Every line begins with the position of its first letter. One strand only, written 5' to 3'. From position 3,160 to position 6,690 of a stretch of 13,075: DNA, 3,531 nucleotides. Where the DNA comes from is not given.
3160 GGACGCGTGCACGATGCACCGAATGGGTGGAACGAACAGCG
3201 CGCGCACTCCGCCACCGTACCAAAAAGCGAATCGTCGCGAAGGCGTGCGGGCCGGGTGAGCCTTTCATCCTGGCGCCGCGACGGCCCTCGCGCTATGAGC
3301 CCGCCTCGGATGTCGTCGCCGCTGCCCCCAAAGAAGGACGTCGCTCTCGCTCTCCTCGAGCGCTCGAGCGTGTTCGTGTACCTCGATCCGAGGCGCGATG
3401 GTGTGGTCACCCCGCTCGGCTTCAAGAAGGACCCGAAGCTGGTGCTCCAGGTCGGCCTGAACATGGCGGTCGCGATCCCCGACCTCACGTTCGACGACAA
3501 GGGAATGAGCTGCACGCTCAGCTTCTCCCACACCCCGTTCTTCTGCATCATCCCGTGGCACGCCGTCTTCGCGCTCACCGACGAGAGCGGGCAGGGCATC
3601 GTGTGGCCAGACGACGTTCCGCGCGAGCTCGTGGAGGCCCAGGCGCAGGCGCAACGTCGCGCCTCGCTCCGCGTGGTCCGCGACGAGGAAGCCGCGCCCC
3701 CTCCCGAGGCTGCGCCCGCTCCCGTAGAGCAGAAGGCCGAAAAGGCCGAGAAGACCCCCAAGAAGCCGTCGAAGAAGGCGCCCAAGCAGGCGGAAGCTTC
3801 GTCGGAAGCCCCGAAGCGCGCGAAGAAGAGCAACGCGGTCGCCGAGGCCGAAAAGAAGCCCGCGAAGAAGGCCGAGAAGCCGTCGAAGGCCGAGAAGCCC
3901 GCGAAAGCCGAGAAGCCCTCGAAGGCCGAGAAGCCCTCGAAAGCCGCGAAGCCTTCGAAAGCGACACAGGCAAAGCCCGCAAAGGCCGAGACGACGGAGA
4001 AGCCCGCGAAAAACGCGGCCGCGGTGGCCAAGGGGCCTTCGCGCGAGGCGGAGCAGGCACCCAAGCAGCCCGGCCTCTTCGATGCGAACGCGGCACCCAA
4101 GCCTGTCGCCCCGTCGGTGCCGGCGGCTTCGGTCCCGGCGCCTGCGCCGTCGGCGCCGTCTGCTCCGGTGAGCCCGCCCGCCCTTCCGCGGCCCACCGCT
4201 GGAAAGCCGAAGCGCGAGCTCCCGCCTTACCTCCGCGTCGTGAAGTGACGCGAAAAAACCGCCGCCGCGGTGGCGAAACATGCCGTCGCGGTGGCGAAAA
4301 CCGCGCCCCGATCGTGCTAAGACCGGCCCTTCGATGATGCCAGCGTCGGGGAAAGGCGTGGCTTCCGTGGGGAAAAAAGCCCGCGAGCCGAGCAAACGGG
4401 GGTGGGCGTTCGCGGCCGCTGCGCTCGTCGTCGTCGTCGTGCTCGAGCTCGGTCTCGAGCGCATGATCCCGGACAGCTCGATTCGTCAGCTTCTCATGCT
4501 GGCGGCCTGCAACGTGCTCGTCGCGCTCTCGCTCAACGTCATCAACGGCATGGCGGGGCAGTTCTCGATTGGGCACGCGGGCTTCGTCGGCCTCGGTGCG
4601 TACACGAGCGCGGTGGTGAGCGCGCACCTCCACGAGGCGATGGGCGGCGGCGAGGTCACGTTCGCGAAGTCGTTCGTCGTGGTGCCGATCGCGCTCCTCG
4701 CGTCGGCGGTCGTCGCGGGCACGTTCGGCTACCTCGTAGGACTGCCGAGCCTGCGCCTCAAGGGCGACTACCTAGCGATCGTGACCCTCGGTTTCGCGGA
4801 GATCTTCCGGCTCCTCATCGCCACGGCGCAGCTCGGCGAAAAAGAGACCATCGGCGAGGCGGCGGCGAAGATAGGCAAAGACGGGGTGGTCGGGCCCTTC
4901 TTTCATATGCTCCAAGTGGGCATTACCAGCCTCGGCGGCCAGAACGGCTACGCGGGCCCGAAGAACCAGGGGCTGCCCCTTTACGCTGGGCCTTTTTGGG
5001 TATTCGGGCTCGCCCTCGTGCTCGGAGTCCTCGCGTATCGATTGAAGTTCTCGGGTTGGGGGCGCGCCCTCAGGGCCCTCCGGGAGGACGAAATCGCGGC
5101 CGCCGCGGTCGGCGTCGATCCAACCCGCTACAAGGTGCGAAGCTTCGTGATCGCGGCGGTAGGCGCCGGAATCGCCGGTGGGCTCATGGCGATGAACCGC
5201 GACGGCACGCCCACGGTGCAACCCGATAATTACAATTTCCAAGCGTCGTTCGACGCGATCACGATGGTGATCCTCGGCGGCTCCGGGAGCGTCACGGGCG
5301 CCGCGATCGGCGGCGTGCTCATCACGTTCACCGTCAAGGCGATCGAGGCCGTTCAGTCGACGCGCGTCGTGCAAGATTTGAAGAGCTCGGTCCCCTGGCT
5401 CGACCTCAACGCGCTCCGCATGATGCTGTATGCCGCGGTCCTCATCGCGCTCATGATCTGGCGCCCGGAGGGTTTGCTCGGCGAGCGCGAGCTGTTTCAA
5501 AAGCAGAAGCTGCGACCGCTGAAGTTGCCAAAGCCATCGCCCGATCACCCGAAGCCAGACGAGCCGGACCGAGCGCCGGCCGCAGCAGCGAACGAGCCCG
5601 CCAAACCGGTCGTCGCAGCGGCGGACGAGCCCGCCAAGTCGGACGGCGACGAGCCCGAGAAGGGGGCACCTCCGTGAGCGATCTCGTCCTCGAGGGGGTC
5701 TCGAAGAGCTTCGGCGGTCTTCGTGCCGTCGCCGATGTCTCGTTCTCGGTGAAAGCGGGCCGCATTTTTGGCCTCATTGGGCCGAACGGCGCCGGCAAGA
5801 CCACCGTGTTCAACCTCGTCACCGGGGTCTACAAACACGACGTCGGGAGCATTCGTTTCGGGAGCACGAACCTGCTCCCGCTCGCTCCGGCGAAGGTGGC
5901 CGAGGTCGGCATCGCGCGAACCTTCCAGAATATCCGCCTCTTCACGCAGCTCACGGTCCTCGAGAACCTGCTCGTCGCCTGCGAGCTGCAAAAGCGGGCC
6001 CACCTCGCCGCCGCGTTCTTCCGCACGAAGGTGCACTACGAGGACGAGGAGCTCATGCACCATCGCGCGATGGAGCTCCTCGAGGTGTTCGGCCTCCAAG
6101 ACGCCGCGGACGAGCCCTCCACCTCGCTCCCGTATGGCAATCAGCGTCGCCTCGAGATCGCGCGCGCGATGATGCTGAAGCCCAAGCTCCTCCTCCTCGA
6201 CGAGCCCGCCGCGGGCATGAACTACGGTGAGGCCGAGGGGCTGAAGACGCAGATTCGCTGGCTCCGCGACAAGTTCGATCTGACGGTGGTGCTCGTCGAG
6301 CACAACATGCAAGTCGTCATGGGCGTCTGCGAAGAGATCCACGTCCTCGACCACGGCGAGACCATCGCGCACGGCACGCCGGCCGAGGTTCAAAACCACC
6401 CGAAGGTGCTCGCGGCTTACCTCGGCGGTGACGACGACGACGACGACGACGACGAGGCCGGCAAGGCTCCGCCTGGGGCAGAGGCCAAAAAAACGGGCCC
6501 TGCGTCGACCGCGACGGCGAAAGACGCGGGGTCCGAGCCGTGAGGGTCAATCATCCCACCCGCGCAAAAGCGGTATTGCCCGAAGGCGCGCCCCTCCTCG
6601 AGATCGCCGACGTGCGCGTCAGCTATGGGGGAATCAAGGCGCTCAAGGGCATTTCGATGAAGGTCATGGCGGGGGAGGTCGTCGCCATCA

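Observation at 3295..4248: SspB ClpXP adaptor with a ~200-aa histone-H1-like linker built from 18-bp tandem repeats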

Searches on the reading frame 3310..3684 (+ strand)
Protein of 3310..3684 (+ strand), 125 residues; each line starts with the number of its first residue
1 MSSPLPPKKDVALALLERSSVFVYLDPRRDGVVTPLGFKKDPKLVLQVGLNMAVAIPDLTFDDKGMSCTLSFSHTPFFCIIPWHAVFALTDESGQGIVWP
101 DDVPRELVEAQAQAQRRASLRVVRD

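Call 15: search_solved_structures(query=A1, max_evalue=10, show_alignments=3)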
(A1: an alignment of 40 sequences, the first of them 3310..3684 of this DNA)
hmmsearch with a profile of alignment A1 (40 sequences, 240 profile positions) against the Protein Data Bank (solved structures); distinct sequences matched with E-value up to 10: 6.
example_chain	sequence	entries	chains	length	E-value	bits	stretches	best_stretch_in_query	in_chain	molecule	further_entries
8et3_Y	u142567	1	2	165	0.22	14.8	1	26-118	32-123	Stringent starvation protein B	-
1ox8_A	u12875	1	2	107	0.72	13.1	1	26-98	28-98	Stringent starvation protein B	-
1frb_A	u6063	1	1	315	0.73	13.1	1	55-83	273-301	FR-1 PROTEIN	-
1ox9_A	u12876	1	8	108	0.74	13.1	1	26-98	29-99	Stringent starvation protein B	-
1yfn_A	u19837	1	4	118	0.84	12.9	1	26-98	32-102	Stringent starvation protein B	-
7o4h_A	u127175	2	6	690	6.6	10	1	137-193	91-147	cGMP-gated cation channel alpha-1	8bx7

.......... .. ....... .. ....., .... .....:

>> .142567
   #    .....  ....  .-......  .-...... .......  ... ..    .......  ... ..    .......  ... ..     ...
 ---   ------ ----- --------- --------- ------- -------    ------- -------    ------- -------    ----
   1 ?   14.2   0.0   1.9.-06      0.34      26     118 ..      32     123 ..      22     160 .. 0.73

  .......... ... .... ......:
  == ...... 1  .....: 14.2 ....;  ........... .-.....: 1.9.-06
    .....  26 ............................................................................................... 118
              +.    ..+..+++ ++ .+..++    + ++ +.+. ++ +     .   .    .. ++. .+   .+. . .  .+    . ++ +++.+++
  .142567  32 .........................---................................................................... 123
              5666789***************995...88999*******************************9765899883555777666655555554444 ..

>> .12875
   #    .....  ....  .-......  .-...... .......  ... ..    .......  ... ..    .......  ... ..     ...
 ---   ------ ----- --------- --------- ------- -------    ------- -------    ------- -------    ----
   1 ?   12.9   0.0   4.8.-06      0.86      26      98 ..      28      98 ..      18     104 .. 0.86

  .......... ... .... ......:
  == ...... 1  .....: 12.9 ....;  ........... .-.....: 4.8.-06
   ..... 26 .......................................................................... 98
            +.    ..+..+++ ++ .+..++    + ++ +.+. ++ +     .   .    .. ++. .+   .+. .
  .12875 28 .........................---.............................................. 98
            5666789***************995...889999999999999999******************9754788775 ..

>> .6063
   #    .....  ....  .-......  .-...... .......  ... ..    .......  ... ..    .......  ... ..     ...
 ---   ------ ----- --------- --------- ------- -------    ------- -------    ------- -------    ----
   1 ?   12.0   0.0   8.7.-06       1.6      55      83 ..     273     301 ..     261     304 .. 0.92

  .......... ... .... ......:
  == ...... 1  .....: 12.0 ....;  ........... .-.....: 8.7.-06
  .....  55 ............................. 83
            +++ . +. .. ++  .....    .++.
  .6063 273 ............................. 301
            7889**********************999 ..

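Call 21: predict_structure(alignment_id=A1)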
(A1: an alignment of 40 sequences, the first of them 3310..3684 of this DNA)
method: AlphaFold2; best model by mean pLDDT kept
length: 125 residues; sequences in the alignment: 40
mean_pLDDT: 86.4   pTM: 0.77
mean pLDDT of the five models: 86.4, 85.2, 85.0, 84.7, 83.3
residues with pLDDT >= 90: 74; 70-90: 35; 50-70: 14; < 50: 2
segments of 3 or more residues with pLDDT < 50: none
pLDDT, mean of each block of 10 residues (from residue 1): 79 89 95 93 87 75 92 87 96 92 92 76 56
secondary structure, 60 per line:
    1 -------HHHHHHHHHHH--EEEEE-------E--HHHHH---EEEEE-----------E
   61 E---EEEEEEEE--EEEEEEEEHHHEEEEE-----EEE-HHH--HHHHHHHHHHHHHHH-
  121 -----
elements in order: H8-18 E21-25 H36-40 E44-48 E65-72 E75-82 E86-90 E96-98 H105-119
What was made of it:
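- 3310..3621 (+): SspB-type substrate-binding domain (aa 1-104): an N-terminal helix followed by a beta-sandwich. AF2 pLDDT 86 (call 21).
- On SspB (ClpXP specificity-enhancing adaptor): AF2 model at pLDDT 86 (call 21).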

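Call 23: fold_search(model_id=the predicted structure, library=pdb)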
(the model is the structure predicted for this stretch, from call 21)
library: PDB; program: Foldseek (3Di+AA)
matches with E <= 10: 433; with E <= 0.001: 19
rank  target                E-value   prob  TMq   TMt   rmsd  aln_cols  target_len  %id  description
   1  1oul_A                6.9e-06  1.00  0.63  0.64   5.3       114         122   20  Structure of the AAA+ protease delivery protein SspB (released 2003-09-23)
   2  1oul_B                8.2e-06  1.00  0.61  0.63   2.7        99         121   21  Structure of the AAA+ protease delivery protein SspB (released 2003-09-23)
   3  1zsz_C                9.2e-06  1.00  0.62  0.70   2.6        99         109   19  Crystal structure of a computationally designed SspB heterodimer (released 2005-08-23)
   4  1ou9_A                1.0e-05  1.00  0.63  0.65   6.0       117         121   19  Structure of SspB, a AAA+ protease delivery protein (released 2003-09-23)
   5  1ou9_B                1.1e-05  1.00  0.63  0.70   5.2       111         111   20  Structure of SspB, a AAA+ protease delivery protein (released 2003-09-23)
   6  1zsz_B                1.5e-05  1.00  0.62  0.72   2.6        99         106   20  Crystal structure of a computationally designed SspB heterodimer (released 2005-08-23)
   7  1ou9_C                1.7e-05  1.00  0.63  0.66   5.7       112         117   21  Structure of SspB, a AAA+ protease delivery protein (released 2003-09-23)
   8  1twb_A                2.1e-05  1.00  0.61  0.71   2.7        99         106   21  SspB disulfide crosslinked to an ssrA degradation tag (released 2004-11-16)
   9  1ox9_A                2.2e-05  1.00  0.63  0.72   3.3       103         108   22  Crystal structure of SspB-ssrA complex (released 2003-08-26)
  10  2qas_A                2.2e-05  1.00  0.59  0.61   2.8       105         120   18  Crystal structure of Caulobacter crescentus SspB ortholog (released 2007-09-04)
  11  2nys_B                2.3e-05  1.00  0.54  0.59   3.7        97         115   21  X-ray Crystal Structure of Protein AGR_C_3712 from Agrobacterium tumefaciens. Northeast Structural Genomics Consortium (released 2006-12-05)
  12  1yfn_A                2.5e-05  1.00  0.62  0.71   3.6       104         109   21  Versatile modes of peptide recognition by the AAA+ adaptor protein SspB- the crystal structure of a SspB-RseA complex (released 2005-05-17)
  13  2qaz_D                2.5e-05  1.00  0.57  0.62   3.2        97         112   21  Structure of C. crescentus SspB ortholog (released 2007-09-04)
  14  1ox8_A                2.6e-05  1.00  0.61  0.70   3.1       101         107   20  Crystal structure of SspB (released 2003-08-26)
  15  2nys_A                3.0e-05  1.00  0.60  0.64   2.8       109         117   19  X-ray Crystal Structure of Protein AGR_C_3712 from Agrobacterium tumefaciens. Northeast Structural Genomics Consortium (released 2006-12-05)
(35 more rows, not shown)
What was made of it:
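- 3310..3621 (+): Foldseek top 19 hits are all SspB (call 23).
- On SspB (ClpXP specificity-enhancing adaptor): The next hit has E 0.34 (call 23).
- Closest known: Alphaproteobacterial SspB. Same: They match the model as well as the E. coli proteins do (E about 2e-5, call 23).
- The fold match is exclusive to SspB (call 23).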

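Call 29: find_related_loci(query=A1, collection=genome_contigs, flank=3000)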
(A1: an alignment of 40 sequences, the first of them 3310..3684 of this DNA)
Query A1 (125 aa) in genome_contigs; peptide patterns used: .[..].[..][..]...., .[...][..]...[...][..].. (x = any residue, [..] = any of these).
318 stretches matched a pattern; 275 encode a relative of the query (tblastn E <= 1e-3); the best 80 are kept; 80 distinct loci.
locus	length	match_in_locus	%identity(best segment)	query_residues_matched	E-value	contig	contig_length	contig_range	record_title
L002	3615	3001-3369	80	1-123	3e-64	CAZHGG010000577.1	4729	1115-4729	MAG TPA_asm: uncultured Polyangiaceae bacterium isolate SRP189682_co1_306 genome assembly, contig: NODE_54029_length_472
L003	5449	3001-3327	86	1-109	3e-64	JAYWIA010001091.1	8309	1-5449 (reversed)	MAG: Myxococcales bacterium isolate GLR81_GL56_UP_2_concoct_103 GLR81_GL56_UP_2_concoct_103_1090, whole genome shotgun s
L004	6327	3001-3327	88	1-109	5e-64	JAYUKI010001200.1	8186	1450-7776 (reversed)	MAG: Myxococcales bacterium isolate GFS_9240 GFS_9240_1199, whole genome shotgun sequence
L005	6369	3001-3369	83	1-123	8e-62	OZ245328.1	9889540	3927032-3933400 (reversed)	MAG: Polyangiaceae bacterium isolate ef4d6364-0f41-4c80-b183-af888e385f1b genome assembly, chromosome: 1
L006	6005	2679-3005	81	1-109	6e-58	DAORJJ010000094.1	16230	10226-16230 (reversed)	MAG TPA_asm: Polyangiaceae bacterium isolate AMR_MDS_5554 NODE_722_length_16230_cov_5.478393, whole genome shotgun seque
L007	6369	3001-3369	65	5-123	2e-51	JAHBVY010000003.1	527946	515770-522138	MAG: Polyangiaceae bacterium isolate ACE_MYX1 MYX1_3, whole genome shotgun sequence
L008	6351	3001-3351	67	1-117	2e-51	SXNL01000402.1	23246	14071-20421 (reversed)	MAG: Myxococcales bacterium isolate F1-120-MAGs195 F1-120__c925669, whole genome shotgun sequence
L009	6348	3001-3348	65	1-115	2e-50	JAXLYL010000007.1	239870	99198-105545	MAG: Polyangiaceae bacterium isolate STL-MYX12 C1.258.fa-7, whole genome shotgun sequence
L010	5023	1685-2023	63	1-113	4e-50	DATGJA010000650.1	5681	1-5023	MAG TPA_asm: Polyangiaceae bacterium isolate SMAG_U9821 k141_867156, whole genome shotgun sequence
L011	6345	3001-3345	66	2-119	3e-50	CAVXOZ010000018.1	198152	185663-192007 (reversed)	MAG: uncultured delta proteobacterium isolate MFD00731.bin.2.198 genome assembly, contig: contig_70908, whole genome sho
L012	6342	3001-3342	67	2-118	4e-49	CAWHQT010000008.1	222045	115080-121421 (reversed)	MAG: uncultured delta proteobacterium isolate MFD04540.bin.1.13 genome assembly, contig: contig_15884, whole genome shot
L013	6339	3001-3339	62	5-117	3e-49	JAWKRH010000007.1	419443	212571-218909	MAG: Polyangiaceae bacterium isolate BC1.60 BC1.60.fa-7, whole genome shotgun sequence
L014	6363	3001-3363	65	5-121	9e-50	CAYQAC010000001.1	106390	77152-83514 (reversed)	MAG TPA_asm: uncultured Polyangiaceae bacterium isolate SRP344714_co1_276 genome assembly, contig: NODE_452_length_10639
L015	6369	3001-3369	62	1-125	5e-49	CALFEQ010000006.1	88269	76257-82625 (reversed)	MAG TPA_asm: uncultured Myxococcales bacterium isolate SRR5251193_bin.130_CONCOCT_v1.1_MAG genome assembly, contig: ERZ7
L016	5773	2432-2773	64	2-118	7e-49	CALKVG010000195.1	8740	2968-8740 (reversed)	MAG TPA_asm: uncultured Myxococcales bacterium isolate SRR5457059_bin.51_CONCOCT_v1.1_MAG genome assembly, contig: ERZ79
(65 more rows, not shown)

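Call 36: search_solved_structures(query=A3, max_evalue=10, show_alignments=2)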
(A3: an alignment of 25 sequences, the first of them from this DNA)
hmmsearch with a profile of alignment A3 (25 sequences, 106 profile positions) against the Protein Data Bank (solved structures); distinct sequences matched with E-value up to 10: 16.
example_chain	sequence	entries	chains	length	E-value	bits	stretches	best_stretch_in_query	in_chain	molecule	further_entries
1ox8_A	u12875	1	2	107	0.013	18.7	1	21-98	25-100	Stringent starvation protein B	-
1ox9_A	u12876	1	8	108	0.014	18.7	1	21-98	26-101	Stringent starvation protein B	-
1yfn_A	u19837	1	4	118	0.016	18.5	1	21-98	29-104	Stringent starvation protein B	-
8et3_Y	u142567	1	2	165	0.036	17.3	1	21-98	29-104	Stringent starvation protein B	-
1zsz_C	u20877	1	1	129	0.16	15.2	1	21-105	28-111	Stringent starvation protein B homolog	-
1frb_A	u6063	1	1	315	0.17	15.1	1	49-82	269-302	FR-1 PROTEIN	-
1ou9_A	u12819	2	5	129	0.48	13.7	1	21-105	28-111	Stringent starvation protein B homolog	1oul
1ou8_A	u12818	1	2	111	0.49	13.7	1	21-101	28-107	Stringent starvation protein B homolog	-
1zsz_A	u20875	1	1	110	0.65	13.3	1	21-98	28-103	Stringent starvation protein B homolog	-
2nys_A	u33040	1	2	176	0.81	13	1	35-86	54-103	AGR_C_3712p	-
1zsz_B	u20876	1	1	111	0.83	12.9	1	21-102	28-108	Stringent starvation protein B homolog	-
8wi7_b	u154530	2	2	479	1.1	12.5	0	39-71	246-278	30S ribosomal protein bS1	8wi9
4xzm_X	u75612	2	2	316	1.3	12.3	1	52-80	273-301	Aldo-keto reductase family 1 member B10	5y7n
1zua_X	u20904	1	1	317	1.3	12.3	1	52-80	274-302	Aldo-keto reductase family 1 member B10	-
4gq0_A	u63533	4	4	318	1.3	12.3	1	52-80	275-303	Aldo-keto reductase family 1 member B10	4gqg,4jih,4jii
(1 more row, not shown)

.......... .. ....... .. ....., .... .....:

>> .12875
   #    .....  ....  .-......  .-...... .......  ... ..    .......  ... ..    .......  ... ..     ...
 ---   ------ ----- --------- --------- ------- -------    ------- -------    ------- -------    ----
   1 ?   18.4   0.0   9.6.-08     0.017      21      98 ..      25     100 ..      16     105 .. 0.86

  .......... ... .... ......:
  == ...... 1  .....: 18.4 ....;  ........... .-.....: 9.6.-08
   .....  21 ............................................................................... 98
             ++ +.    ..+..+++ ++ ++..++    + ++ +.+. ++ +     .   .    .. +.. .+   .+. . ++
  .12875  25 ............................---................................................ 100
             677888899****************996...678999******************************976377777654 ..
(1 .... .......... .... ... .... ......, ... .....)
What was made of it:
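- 3310..3621 (+): A profile of the domain alone finds E. coli SspB at E=0.013 (call 36).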

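Call 41: search_protein_representatives(alignment_id=A3)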
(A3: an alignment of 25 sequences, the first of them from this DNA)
Query: 25 sequences, 106 profile positions. Proteins with E-value up to 0.001 (for the whole library): 2940; up to 1e-10: 1656; up to 1e-30: 308. The best 150 are listed.
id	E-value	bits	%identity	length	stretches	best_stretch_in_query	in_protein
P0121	9.5e-56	202.5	-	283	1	2-106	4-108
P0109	4.3e-55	200.4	-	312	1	2-106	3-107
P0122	6.3e-55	199.9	-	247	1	2-106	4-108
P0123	9.8e-55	199.2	-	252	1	2-106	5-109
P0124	2.0e-54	198.2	-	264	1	2-106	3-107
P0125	3.4e-54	197.5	-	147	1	2-106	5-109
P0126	3.7e-54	197.4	-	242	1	3-106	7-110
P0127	6.1e-54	196.7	-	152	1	2-106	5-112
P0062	6.9e-54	196.5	-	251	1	2-106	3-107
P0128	1.9e-53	195.1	-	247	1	2-106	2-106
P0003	2.1e-53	194.9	-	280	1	2-106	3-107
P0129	2.7e-53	194.6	-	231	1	2-106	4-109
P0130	3.5e-53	194.3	-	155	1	2-106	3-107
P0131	4.6e-53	193.9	-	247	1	2-106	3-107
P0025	4.6e-53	193.8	-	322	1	2-106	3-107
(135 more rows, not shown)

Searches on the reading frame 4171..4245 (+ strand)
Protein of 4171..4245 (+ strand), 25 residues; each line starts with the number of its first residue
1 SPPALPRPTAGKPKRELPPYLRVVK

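Call 49: search_solved_structures(query=window:4171-4245:+, max_evalue=10, show_alignments=3)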
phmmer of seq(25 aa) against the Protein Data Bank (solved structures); distinct sequences matched with E-value up to 10: 0.
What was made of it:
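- Tried and rejected: A search with the 25-aa C-terminus found nothing (call 49).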

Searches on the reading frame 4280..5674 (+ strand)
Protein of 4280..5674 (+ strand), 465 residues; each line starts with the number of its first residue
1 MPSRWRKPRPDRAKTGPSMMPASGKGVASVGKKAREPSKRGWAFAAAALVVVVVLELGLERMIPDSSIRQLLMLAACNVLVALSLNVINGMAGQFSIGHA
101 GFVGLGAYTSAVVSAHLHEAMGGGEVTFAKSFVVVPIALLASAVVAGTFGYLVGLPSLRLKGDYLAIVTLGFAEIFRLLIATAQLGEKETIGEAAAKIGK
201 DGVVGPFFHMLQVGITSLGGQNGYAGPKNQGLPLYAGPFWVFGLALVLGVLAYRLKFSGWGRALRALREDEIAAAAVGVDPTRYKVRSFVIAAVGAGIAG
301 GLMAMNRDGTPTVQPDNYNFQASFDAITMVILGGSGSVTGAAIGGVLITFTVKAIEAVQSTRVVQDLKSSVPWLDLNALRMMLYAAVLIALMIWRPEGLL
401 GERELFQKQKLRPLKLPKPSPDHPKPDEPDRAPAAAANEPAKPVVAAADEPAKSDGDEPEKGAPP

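Call 16: search_protein_families(library=pfam, proteins=[window:4280-5674:+], max_evalue=0.001)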
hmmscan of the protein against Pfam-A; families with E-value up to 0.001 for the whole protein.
window:4280-5674:+ (465 aa): 1 family
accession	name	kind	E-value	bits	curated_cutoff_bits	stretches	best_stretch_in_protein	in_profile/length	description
PF02653.21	BPD_transp_2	-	4.6e-46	157.6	26.8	1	69-391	3-268/269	Branched-chain amino acid transport system / permease component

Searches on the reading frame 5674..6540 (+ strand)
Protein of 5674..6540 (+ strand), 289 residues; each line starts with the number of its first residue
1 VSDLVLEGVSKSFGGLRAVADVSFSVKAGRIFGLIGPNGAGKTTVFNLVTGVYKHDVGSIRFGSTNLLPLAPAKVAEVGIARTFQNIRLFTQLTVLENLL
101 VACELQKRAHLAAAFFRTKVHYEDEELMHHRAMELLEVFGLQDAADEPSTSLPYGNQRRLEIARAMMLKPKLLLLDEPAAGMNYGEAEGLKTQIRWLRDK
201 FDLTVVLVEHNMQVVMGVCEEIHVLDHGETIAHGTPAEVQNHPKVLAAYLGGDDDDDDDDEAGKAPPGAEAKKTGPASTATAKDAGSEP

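Call 16: search_protein_families(library=pfam, proteins=[window:5674-6540:+], max_evalue=0.001)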
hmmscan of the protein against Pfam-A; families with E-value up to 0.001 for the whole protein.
window:5674-6540:+ (289 aa): 3 families
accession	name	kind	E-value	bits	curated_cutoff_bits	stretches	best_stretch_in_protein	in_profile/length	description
PF00005.33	ABC_tran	-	5e-30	105.3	25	1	20-179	2-136/137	ABC transporter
PF12399.14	BCA_ABC_TP_C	-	3.6e-13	49.3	25.5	1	229-255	1-27/27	Branched-chain amino acid ATP-binding cassette transporter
PF13304.12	AAA_21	-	0.00015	22.4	27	0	31-49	1-19/304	AAA domain, putative AbiEii toxin, Type IV TA system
